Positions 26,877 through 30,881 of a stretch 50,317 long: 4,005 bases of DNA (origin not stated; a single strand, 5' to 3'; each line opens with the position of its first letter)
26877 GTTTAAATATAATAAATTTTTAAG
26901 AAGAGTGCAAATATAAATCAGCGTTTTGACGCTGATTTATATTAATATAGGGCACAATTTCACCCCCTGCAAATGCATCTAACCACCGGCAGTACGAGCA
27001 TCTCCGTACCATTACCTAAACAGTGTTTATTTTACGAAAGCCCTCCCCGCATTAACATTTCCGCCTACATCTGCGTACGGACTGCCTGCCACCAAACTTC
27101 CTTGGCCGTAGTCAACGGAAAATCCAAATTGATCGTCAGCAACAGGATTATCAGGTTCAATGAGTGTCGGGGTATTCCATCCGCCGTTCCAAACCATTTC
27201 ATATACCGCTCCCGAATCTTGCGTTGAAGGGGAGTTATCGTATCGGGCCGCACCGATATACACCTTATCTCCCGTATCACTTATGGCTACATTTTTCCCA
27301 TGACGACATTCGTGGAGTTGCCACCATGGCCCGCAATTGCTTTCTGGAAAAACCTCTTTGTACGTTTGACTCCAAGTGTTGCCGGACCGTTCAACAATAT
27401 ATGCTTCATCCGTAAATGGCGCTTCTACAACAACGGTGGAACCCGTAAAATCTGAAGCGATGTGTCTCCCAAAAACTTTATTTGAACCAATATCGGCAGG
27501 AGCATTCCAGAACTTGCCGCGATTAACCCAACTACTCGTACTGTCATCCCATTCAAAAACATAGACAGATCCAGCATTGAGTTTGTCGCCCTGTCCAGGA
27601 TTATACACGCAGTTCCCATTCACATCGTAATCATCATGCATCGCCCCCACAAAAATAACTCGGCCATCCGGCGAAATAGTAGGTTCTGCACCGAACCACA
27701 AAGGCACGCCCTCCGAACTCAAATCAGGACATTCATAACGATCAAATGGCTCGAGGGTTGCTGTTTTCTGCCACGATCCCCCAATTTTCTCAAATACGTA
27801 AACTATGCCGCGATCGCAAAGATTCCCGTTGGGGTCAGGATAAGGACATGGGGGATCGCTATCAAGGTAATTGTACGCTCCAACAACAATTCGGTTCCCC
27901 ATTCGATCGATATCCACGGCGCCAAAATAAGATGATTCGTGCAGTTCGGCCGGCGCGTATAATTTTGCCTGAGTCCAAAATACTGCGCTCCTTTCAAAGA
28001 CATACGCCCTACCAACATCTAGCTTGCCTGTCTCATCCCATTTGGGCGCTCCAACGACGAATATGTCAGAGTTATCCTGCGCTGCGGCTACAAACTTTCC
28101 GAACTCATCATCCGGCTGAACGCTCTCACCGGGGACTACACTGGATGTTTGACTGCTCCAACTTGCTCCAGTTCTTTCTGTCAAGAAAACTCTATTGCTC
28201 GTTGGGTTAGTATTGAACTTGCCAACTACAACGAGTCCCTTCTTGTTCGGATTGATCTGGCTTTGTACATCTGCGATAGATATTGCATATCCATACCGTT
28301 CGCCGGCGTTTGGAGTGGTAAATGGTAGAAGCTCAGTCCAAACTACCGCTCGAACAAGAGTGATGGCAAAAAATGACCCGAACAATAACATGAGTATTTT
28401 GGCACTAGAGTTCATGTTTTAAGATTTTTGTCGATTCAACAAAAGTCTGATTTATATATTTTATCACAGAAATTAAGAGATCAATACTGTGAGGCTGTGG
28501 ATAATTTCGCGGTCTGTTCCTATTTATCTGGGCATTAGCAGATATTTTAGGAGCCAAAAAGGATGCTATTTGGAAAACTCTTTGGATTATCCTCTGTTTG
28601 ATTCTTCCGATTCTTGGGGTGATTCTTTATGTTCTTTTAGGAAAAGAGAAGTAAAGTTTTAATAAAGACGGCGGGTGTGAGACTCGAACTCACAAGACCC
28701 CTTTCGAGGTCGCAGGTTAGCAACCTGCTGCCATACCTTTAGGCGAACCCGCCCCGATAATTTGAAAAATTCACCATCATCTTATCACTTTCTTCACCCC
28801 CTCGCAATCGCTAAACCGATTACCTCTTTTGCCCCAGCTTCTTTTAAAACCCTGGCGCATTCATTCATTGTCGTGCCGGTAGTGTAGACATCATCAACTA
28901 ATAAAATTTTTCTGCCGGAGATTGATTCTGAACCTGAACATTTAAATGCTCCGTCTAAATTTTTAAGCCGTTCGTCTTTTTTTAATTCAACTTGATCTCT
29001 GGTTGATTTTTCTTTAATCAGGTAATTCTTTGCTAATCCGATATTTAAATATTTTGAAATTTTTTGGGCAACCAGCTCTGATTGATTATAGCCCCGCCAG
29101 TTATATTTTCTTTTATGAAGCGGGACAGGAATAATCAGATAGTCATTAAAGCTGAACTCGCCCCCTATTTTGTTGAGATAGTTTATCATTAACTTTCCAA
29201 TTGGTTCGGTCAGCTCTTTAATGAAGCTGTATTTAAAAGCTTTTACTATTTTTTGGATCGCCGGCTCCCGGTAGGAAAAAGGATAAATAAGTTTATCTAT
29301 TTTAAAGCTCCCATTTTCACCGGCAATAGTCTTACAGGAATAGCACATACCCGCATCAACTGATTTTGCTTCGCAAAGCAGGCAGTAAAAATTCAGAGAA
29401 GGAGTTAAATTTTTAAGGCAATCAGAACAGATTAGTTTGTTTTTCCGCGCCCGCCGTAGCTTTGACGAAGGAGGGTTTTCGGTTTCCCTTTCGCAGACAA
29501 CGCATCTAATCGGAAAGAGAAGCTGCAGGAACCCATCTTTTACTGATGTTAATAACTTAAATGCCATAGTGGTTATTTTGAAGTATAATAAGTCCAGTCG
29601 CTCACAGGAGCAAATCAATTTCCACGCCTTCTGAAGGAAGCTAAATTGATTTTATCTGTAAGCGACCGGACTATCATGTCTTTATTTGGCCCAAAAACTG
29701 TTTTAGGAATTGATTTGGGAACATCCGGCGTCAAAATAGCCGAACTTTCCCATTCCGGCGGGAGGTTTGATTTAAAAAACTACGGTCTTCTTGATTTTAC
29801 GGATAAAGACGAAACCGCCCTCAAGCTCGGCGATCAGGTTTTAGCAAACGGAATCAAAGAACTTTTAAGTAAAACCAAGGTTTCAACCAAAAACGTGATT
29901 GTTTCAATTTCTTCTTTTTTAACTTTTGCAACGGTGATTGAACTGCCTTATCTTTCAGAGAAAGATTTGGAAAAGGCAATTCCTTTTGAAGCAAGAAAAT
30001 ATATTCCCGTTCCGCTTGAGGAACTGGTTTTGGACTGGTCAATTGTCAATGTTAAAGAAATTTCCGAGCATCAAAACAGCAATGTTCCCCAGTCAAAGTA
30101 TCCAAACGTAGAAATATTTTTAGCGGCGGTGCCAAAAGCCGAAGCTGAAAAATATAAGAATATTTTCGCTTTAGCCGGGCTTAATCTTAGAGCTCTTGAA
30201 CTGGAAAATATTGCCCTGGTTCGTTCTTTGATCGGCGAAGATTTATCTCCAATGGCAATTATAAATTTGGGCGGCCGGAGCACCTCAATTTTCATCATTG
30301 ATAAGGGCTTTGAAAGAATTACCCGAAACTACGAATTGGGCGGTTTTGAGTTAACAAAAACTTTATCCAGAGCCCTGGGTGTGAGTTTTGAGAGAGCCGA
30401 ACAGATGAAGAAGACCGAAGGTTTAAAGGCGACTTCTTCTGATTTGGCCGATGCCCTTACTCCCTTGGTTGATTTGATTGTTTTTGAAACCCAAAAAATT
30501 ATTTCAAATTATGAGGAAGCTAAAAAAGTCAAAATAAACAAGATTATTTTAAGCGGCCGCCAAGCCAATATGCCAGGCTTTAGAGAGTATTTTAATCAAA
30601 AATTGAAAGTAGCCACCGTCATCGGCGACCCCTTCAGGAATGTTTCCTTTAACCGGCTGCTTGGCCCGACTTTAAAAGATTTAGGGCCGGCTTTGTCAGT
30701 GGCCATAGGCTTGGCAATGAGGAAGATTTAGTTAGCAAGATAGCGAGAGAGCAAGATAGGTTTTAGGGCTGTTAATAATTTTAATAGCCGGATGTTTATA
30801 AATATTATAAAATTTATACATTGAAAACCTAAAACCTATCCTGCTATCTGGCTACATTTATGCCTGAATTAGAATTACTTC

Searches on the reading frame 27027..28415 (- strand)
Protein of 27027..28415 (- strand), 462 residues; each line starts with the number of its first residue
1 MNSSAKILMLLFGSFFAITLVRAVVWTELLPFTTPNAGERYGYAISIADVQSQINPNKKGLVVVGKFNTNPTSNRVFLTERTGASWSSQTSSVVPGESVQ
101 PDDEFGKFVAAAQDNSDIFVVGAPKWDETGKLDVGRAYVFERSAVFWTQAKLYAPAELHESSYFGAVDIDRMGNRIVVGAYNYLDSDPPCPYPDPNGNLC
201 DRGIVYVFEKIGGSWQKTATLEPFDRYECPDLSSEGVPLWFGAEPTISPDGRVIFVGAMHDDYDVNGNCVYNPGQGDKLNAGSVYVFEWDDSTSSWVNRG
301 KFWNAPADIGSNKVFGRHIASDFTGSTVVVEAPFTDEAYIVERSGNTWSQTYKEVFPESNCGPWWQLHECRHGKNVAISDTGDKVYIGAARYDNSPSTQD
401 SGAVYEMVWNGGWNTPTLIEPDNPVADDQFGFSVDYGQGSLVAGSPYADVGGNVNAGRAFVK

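Call 94: search_protein_families(library=pfam, proteins=[window:27027-28415:-], max_evalue=0.001)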
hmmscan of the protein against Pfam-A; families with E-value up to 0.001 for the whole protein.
window:27027-28415:- (462 aa): 1 family
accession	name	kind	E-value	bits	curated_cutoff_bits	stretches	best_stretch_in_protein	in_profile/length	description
PF14312.12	FG-GAP_2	-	1.9e-17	63.6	23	1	419-461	7-48/49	FG-GAP repeat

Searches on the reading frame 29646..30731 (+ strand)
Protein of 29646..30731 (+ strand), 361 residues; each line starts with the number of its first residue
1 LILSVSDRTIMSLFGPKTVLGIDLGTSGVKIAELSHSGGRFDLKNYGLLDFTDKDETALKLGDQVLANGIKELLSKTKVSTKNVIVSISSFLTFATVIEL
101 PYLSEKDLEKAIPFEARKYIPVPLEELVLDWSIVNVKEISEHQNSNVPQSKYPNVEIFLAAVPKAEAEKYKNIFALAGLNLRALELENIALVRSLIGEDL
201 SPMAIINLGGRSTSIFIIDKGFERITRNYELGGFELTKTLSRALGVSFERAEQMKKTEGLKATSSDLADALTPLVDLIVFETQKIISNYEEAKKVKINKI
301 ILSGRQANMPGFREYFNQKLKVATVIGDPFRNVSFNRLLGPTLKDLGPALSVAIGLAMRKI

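Call 94: search_protein_families(library=pfam, proteins=[window:29646-30731:+], max_evalue=0.001)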
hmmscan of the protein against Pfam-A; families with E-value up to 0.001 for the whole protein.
window:29646-30731:+ (361 aa): 2 families
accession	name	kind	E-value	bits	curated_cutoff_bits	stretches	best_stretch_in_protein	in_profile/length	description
PF11104.14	PilM_2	-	1.7e-40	139.5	27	1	21-360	1-339/340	Type IV pilus assembly protein PilM;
PF14450.12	FtsA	-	1.3e-10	42.2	31.8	1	204-330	1-113/127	Cell division protein FtsA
